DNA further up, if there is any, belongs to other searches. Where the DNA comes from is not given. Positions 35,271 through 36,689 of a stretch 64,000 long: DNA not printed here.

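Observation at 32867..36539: GmhA-like isomerase plus HldE-type kinase::HAD fusion plus DHS-fold protein: a heptose-phosphate-like pathway with no nucleotidyltransferase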

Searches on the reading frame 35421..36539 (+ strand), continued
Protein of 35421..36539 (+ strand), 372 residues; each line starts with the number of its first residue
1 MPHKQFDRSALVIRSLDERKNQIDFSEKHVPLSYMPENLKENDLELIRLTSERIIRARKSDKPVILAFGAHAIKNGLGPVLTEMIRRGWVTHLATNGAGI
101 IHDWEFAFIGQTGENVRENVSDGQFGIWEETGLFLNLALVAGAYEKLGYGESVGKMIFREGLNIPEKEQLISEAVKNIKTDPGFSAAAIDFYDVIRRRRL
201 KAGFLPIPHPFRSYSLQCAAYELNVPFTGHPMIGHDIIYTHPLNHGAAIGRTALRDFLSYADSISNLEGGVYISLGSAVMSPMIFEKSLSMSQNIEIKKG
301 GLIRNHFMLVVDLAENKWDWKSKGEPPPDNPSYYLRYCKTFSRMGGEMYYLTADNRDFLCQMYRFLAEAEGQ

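Call 39: find_encoding_contigs(protein=P0498, flank=9000, max_places=1)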
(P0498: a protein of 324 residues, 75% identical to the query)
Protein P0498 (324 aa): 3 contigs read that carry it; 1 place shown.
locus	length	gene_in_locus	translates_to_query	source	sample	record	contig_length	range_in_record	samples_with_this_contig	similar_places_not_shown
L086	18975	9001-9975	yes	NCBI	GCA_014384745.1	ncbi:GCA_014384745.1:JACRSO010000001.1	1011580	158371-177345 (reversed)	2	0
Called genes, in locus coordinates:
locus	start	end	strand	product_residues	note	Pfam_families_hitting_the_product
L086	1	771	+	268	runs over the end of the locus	PF01261:AP_endonuc_2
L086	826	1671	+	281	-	PF01261:AP_endonuc_2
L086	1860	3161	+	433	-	PF00501:AMP-binding, PF04443:LuxE (weak), PF14535:AMP-binding_C_2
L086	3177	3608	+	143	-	PF01842:ACT (weak), PF13291:ACT_4 (faint), PF19571:ACT_8, PF22629:ACT_AHAS_ss (weak)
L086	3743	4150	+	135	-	PF00581:Rhodanese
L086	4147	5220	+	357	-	PF08534:Redoxin, PF00578:AhpC-TSA, PF00085:Thioredoxin (faint)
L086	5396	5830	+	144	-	PF02082:Rrf2, PF03444:WHD_HrcA (weak)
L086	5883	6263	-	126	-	-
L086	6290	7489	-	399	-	PF00480:ROK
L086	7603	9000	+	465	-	PF13580:SIS_2, PF01380:SIS (weak), PF00702:Hydrolase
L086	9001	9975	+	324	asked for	PF21570:ArgZ-like_C_2nd (faint)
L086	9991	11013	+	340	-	PF00294:PfkB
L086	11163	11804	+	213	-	PF02677:QueH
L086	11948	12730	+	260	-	PF09335:VTT_dom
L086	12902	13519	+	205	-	PF06283:ThuA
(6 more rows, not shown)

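Call 47: find_encoding_contigs(protein=P0292, flank=9000, max_places=2)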
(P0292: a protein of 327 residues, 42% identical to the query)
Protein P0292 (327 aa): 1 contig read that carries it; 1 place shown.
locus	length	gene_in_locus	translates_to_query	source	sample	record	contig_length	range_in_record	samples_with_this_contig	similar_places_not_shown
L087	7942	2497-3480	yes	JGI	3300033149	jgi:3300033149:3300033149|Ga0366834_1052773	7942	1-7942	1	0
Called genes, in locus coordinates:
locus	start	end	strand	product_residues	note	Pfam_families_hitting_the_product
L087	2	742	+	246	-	?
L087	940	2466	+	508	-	PF01467:CTP_transf_like, PF00294:PfkB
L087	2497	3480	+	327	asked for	PF21570:ArgZ-like_C_2nd (weak)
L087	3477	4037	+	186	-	PF13580:SIS_2, PF01380:SIS (weak)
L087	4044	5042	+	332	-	PF01073:3Beta_HSD, PF01370:Epimerase, PF02719:Polysacc_synt_2 (weak), PF04321:RmlD_sub_bind, PF05368:NmrA, PF07993:NAD_binding_4 (faint), PF13460:NAD_binding_10, PF16363:GDP_Man_Dehyd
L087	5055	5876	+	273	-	PF13292:DXP_synthase_N (faint), PF00456:Transketolase_N, PF00676:E1_dh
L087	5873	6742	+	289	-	PF02779:Transket_pyr, PF02780:Transketolase_C, PF22613:Transketolase_C_1 (faint)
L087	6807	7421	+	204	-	-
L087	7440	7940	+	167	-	?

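Call 50: find_related_loci(query=A5, collection=metagenome_contigs, flank=10000)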
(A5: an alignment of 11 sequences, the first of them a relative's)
Query A5 (327 aa) in metagenome_contigs; peptide patterns used: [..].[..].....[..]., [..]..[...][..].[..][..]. (x = any residue, [..] = any of these).
600 stretches matched a pattern (row limit reached: there are more); 592 encode a relative of the query (tblastn E <= 1e-3); the best 80 are kept; 80 distinct loci.
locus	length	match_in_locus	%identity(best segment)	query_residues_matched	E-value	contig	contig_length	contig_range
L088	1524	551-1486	65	12-323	1e-156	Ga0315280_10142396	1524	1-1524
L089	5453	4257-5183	68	12-320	9e-143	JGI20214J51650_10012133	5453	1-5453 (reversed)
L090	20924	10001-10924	65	8-315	1e-141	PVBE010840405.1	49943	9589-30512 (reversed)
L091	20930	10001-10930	67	11-320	2e-140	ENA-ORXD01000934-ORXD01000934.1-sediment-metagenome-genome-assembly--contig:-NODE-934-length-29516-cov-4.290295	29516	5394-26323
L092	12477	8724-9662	65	11-323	9e-138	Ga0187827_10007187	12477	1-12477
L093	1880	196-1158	63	4-323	2e-148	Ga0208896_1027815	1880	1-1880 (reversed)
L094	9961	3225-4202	63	1-325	6e-135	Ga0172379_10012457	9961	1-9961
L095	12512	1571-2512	61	9-322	4e-133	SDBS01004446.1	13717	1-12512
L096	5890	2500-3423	67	12-319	7e-133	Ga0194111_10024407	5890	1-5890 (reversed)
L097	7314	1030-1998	61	2-320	1e-132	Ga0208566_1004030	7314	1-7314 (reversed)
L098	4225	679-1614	62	9-320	2e-134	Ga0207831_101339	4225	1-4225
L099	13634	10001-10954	63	11-323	6e-130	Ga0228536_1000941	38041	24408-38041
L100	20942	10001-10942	66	5-320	4e-129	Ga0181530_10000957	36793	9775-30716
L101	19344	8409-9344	57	11-322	3e-127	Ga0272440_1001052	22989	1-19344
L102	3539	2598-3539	57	10-319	8e-129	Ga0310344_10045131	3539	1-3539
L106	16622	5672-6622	60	9-323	7e-124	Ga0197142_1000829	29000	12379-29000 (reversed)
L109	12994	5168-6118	59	9-323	2e-122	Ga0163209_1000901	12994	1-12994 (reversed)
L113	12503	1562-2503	60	6-317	3e-121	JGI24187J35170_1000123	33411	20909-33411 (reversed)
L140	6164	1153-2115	52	5-323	2e-115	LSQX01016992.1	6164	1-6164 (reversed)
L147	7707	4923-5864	58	1-316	9e-113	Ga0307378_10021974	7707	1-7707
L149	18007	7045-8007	58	1-320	7e-112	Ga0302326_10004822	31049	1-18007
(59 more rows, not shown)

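Call 53: search_protein_families(library=pfam, proteins=[L095:5812-6921:+, L091:12664-13305:+, L091:11586-12653:+, L149:8992-9858:+, L106:3571-4851:+, L113:4127-4879:-, L113:2461-3504:-, L109:2370-3377:+, L140:2187-3428:+, L147:3119-3952:+], max_evalue=0.001)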
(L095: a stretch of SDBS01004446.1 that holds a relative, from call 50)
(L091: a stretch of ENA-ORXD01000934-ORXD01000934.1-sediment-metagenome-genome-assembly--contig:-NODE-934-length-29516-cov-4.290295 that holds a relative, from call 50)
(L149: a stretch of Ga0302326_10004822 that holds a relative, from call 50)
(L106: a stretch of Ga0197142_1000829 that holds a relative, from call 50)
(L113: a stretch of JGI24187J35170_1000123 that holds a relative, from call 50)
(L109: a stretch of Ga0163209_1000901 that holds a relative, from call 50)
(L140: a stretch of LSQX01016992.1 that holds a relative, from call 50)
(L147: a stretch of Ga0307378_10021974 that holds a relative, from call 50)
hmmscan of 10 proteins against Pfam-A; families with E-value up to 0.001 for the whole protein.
L095:5812-6921:+ (369 aa): 3 families
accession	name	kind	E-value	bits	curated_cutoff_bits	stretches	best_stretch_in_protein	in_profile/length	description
PF01041.23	DegT_DnrJ_EryC1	-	7.6e-96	321.9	19.8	1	17-361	5-359/360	DegT/DnrJ/EryC1/StrS aminotransferase family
PF01212.27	Beta_elim_lyase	-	4.7e-05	23.3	27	1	40-158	36-170/288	Beta-eliminating lyase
PF00266.25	Aminotran_5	-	7.2e-05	22.4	21.5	1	40-162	47-181/371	Aminotransferase class-V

L091:12664-13305:+ (213 aa): 1 family
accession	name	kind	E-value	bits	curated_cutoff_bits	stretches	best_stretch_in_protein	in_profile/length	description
PF12710.13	HAD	-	3.2e-05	24.9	27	1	16-108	3-113/189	haloacid dehalogenase-like hydrolase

L091:11586-12653:+ (355 aa): 2 families
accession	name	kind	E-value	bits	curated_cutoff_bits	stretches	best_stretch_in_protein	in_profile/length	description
PF04055.27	Radical_SAM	-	7.1e-23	82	29.5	1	35-195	2-163/166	Radical SAM superfamily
PF13186.11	SPASM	-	5.8e-06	26.9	21.5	1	277-333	11-66/67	Iron-sulfur cluster-binding domain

L149:8992-9858:+ (288 aa): 1 family
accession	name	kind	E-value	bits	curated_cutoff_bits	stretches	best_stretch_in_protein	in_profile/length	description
PF00480.26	ROK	-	2.7e-55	188.4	22.9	1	7-284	2-293/294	ROK family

L106:3571-4851:+ (426 aa): 4 families
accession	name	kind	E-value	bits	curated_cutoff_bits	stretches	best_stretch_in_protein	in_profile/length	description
PF19051.5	GFO_IDH_MocA_C2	-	5.6e-25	88.8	23.3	2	182-252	40-112/254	Oxidoreductase family, C-terminal alpha/beta domain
PF01408.29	GFO_IDH_MocA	-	4.2e-20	73.1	24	1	25-142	3-119/120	Oxidoreductase family, NAD-binding Rossmann fold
PF22725.1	GFO_IDH_MocA_C3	-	7.2e-09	36.1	27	1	217-322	35-121/124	GFO/IDH/MocA C-terminal domain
PF02894.22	GFO_IDH_MocA_C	-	0.00033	21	22.9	0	220-325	35-128/218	Oxidoreductase family, C-terminal alpha/beta domain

L113:4127-4879:- (250 aa): 0 families

L113:2461-3504:- (347 aa): 0 families

L109:2370-3377:+ (335 aa): 1 family
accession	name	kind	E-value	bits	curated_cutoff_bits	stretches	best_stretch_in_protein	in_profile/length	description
PF00528.27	BPD_transp_1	-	4.2e-16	59.7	26.4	1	121-325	3-172/184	Binding-protein-dependent transport system inner membrane component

L140:2187-3428:+ (413 aa): 2 families
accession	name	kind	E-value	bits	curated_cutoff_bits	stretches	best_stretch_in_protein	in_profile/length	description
PF01547.30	SBP_bac_1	-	3.4e-39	136.1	26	1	38-328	4-307/307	Bacterial extracellular solute-binding protein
PF13416.11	SBP_bac_8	-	2.6e-26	93.5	27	1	45-346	2-268/279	Bacterial extracellular solute-binding protein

L147:3119-3952:+ (277 aa): 2 families
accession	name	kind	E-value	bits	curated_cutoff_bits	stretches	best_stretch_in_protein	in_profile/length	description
PF00005.33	ABC_tran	-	1.2e-31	110.6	25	1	18-160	2-136/137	ABC transporter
PF13304.12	AAA_21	-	5.5e-10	40.2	27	1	120-172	225-280/304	AAA domain, putative AbiEii toxin, Type IV TA system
